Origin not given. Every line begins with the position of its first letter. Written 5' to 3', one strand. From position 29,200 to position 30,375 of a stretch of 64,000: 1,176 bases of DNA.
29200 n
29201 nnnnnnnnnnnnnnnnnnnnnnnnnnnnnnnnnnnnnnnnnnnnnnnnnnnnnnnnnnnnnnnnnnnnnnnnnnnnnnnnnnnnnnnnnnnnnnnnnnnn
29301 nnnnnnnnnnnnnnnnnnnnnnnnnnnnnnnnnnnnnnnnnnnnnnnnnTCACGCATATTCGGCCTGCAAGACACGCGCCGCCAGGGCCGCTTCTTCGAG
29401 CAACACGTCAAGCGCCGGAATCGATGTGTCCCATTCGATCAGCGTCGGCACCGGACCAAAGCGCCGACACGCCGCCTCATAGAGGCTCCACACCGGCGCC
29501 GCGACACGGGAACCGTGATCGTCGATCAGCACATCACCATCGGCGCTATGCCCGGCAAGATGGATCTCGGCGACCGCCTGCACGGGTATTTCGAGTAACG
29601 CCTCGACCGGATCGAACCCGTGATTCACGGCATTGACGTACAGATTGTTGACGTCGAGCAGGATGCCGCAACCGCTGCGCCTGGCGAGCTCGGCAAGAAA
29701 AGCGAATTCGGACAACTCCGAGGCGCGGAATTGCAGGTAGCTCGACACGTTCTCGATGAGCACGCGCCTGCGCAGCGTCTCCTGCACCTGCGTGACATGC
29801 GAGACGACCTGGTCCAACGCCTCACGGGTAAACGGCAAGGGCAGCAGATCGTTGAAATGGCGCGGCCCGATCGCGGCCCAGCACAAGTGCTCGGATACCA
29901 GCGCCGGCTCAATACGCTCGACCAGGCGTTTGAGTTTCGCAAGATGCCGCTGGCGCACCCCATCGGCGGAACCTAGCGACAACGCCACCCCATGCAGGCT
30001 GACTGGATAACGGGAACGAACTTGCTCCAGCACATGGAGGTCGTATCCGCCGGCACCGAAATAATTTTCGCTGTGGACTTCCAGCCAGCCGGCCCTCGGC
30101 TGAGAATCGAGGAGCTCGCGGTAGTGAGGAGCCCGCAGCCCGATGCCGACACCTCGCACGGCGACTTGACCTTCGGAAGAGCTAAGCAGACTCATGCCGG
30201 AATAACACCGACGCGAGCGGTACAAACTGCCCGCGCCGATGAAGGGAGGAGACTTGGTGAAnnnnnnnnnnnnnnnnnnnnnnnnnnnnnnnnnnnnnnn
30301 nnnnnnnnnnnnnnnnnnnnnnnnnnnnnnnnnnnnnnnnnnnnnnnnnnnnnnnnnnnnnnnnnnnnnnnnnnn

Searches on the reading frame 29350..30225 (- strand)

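Call 67: search_protein_families(library=pfam, max_evalue=0.00001, proteins=[window:29350-30225:-])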
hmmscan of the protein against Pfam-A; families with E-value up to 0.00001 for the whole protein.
window:29350-30225:- (291 aa): 1 family
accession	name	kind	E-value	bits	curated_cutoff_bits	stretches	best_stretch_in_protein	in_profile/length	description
PF05114.20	MbnB_TglH_ChrH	-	2.2e-109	365.2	25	1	25-286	1-262/263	RiPP precursor modification enzyme MbnB/TglH/ChrH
